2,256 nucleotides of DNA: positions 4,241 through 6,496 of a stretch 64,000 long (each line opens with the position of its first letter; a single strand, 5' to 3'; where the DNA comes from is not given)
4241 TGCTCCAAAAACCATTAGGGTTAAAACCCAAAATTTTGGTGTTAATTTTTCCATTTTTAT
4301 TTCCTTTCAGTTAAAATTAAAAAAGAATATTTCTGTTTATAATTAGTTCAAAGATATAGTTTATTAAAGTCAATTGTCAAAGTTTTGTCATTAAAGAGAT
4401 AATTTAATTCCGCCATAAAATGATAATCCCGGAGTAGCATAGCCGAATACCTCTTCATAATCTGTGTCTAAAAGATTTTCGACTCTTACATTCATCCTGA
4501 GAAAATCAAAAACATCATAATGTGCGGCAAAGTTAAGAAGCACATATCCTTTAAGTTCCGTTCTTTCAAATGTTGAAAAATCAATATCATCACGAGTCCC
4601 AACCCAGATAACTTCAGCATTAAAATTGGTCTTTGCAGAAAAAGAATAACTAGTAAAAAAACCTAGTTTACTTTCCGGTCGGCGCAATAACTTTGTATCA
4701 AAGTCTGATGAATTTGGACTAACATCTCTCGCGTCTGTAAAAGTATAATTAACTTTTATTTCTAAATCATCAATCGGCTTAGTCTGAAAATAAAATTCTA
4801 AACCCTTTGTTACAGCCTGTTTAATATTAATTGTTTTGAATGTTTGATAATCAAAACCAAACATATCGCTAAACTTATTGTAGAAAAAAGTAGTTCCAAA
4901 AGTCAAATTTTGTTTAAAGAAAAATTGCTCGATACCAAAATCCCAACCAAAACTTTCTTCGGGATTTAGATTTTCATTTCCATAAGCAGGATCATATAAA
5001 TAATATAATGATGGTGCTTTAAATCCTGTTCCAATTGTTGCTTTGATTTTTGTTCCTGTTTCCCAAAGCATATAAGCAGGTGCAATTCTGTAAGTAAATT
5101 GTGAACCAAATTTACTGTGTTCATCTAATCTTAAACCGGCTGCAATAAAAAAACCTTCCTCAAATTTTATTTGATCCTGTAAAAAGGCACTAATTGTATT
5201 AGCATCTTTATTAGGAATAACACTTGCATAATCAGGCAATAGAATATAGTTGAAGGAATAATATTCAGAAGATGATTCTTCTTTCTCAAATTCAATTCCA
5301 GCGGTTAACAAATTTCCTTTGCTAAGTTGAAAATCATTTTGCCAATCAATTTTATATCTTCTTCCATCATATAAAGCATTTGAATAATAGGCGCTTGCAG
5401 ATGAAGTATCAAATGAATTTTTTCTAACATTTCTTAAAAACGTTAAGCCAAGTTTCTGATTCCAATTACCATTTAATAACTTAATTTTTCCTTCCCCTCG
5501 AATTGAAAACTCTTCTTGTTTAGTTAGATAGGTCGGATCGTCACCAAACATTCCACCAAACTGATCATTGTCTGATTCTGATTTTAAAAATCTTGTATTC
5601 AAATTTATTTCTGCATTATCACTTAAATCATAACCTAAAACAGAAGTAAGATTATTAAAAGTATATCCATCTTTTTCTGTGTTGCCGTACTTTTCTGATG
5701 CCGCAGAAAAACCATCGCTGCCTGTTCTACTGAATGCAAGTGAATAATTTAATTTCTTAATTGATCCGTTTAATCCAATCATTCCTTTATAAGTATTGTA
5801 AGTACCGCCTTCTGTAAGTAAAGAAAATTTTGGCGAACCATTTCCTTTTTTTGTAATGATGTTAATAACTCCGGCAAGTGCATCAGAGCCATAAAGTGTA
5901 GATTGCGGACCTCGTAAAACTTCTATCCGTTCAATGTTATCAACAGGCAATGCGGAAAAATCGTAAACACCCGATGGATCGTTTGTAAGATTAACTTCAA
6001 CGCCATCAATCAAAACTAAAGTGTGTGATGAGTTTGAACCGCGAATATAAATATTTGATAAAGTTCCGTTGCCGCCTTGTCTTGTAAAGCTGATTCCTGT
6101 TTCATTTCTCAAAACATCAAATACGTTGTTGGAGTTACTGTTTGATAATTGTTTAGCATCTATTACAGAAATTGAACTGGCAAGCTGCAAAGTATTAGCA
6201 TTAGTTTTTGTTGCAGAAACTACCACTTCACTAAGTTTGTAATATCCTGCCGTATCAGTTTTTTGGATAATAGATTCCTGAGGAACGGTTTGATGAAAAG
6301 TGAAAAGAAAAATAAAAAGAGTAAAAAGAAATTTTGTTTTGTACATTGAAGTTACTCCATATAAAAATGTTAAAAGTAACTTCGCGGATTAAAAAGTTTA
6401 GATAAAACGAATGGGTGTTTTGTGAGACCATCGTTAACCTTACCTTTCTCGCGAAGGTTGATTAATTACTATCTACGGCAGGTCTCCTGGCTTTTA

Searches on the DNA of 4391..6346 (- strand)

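Call 16: search_rna_families(sources=[L001, L002, L003, L004, L005, L006, L007, L008, L009, L011, L012, L013, L014, L015, L016, L017], threshold=gathering, show_alignments=0)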
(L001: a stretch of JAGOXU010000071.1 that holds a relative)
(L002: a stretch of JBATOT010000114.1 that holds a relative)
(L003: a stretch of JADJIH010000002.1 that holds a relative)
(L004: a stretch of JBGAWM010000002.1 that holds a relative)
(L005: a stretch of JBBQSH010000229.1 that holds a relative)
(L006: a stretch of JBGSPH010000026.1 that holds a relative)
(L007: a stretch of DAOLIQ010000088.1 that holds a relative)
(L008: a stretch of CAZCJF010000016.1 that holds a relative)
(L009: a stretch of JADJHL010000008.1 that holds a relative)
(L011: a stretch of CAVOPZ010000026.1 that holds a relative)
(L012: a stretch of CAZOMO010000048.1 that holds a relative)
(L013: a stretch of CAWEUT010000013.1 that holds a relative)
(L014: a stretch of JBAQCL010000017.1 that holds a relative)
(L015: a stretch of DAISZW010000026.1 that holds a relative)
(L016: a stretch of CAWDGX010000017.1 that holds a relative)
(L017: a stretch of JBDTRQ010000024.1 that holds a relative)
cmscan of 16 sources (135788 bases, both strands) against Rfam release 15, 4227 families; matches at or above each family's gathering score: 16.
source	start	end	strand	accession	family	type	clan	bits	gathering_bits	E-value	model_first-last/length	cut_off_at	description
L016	2205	2385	+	RF00174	Cobalamin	Cis-reg; riboswitch;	CL00101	71.7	31.5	2.1e-15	1-189/189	no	Cobalamin riboswitch aptamer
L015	3523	3685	+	RF00174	Cobalamin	Cis-reg; riboswitch;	CL00101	69.7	31.5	8.1e-15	1-189/189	no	Cobalamin riboswitch aptamer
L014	3711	3887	+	RF00174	Cobalamin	Cis-reg; riboswitch;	CL00101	69.3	31.5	1.1e-14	1-189/189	no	Cobalamin riboswitch aptamer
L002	496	704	+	RF00174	Cobalamin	Cis-reg; riboswitch;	CL00101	69.1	31.5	1.2e-14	1-189/189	no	Cobalamin riboswitch aptamer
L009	3665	3888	+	RF00174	Cobalamin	Cis-reg; riboswitch;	CL00101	64.5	31.5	2.5e-13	1-189/189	no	Cobalamin riboswitch aptamer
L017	3646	3887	+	RF00174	Cobalamin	Cis-reg; riboswitch;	CL00101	62.9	31.5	7.2e-13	1-189/189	no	Cobalamin riboswitch aptamer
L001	3559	3821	+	RF00174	Cobalamin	Cis-reg; riboswitch;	CL00101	60.8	31.5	2.8e-12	1-189/189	no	Cobalamin riboswitch aptamer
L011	3594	3888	+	RF00174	Cobalamin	Cis-reg; riboswitch;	CL00101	56.6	31.5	4.6e-11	1-189/189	no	Cobalamin riboswitch aptamer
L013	3603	3888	+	RF00174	Cobalamin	Cis-reg; riboswitch;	CL00101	56.4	31.5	5.2e-11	1-189/189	no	Cobalamin riboswitch aptamer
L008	3528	3830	+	RF00174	Cobalamin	Cis-reg; riboswitch;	CL00101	55.3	31.5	1.1e-10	1-189/189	no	Cobalamin riboswitch aptamer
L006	3574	3889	+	RF00174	Cobalamin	Cis-reg; riboswitch;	CL00101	54.8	31.5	1.5e-10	1-189/189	no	Cobalamin riboswitch aptamer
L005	2444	2689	+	RF00174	Cobalamin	Cis-reg; riboswitch;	CL00101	54.1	31.5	2.4e-10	1-189/189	no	Cobalamin riboswitch aptamer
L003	3588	3888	+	RF00174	Cobalamin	Cis-reg; riboswitch;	CL00101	51.9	31.5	9.9e-10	1-189/189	no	Cobalamin riboswitch aptamer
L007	2272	2563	+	RF00174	Cobalamin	Cis-reg; riboswitch;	CL00101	50.7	31.5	2.3e-09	1-189/189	no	Cobalamin riboswitch aptamer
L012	3591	3885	+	RF00174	Cobalamin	Cis-reg; riboswitch;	CL00101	47.2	31.5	2.3e-08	1-189/189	no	Cobalamin riboswitch aptamer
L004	3625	3888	+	RF00174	Cobalamin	Cis-reg; riboswitch;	CL00101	44.1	31.5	1.7e-07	1-189/189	no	Cobalamin riboswitch aptamer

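Call 33: search_rna_families(sources=[L016, L015, L014, L017, L001, L011, L013, L005, L012], threshold=gathering, show_alignments=9)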
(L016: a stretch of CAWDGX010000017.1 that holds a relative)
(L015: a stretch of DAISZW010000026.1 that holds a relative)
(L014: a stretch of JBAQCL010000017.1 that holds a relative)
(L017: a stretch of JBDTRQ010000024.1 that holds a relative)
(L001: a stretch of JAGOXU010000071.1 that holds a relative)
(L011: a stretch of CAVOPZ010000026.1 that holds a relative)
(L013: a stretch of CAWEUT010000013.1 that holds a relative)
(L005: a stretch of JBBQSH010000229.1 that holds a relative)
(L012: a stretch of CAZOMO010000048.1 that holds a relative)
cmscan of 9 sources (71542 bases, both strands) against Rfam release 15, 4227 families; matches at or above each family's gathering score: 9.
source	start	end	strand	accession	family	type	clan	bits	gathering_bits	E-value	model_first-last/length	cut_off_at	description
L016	2205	2385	+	RF00174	Cobalamin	Cis-reg; riboswitch;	CL00101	71.7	31.5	1.1e-15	1-189/189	no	Cobalamin riboswitch aptamer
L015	3523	3685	+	RF00174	Cobalamin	Cis-reg; riboswitch;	CL00101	69.7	31.5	4.3e-15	1-189/189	no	Cobalamin riboswitch aptamer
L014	3711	3887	+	RF00174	Cobalamin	Cis-reg; riboswitch;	CL00101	69.3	31.5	5.7e-15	1-189/189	no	Cobalamin riboswitch aptamer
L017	3646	3887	+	RF00174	Cobalamin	Cis-reg; riboswitch;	CL00101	62.9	31.5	3.8e-13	1-189/189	no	Cobalamin riboswitch aptamer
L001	3559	3821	+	RF00174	Cobalamin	Cis-reg; riboswitch;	CL00101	60.8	31.5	1.5e-12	1-189/189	no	Cobalamin riboswitch aptamer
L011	3594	3888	+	RF00174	Cobalamin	Cis-reg; riboswitch;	CL00101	56.6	31.5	2.4e-11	1-189/189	no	Cobalamin riboswitch aptamer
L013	3603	3888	+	RF00174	Cobalamin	Cis-reg; riboswitch;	CL00101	56.4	31.5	2.7e-11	1-189/189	no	Cobalamin riboswitch aptamer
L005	2444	2689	+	RF00174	Cobalamin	Cis-reg; riboswitch;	CL00101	54.1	31.5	1.2e-10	1-189/189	no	Cobalamin riboswitch aptamer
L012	3591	3885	+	RF00174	Cobalamin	Cis-reg; riboswitch;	CL00101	47.2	31.5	1.2e-08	1-189/189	no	Cobalamin riboswitch aptamer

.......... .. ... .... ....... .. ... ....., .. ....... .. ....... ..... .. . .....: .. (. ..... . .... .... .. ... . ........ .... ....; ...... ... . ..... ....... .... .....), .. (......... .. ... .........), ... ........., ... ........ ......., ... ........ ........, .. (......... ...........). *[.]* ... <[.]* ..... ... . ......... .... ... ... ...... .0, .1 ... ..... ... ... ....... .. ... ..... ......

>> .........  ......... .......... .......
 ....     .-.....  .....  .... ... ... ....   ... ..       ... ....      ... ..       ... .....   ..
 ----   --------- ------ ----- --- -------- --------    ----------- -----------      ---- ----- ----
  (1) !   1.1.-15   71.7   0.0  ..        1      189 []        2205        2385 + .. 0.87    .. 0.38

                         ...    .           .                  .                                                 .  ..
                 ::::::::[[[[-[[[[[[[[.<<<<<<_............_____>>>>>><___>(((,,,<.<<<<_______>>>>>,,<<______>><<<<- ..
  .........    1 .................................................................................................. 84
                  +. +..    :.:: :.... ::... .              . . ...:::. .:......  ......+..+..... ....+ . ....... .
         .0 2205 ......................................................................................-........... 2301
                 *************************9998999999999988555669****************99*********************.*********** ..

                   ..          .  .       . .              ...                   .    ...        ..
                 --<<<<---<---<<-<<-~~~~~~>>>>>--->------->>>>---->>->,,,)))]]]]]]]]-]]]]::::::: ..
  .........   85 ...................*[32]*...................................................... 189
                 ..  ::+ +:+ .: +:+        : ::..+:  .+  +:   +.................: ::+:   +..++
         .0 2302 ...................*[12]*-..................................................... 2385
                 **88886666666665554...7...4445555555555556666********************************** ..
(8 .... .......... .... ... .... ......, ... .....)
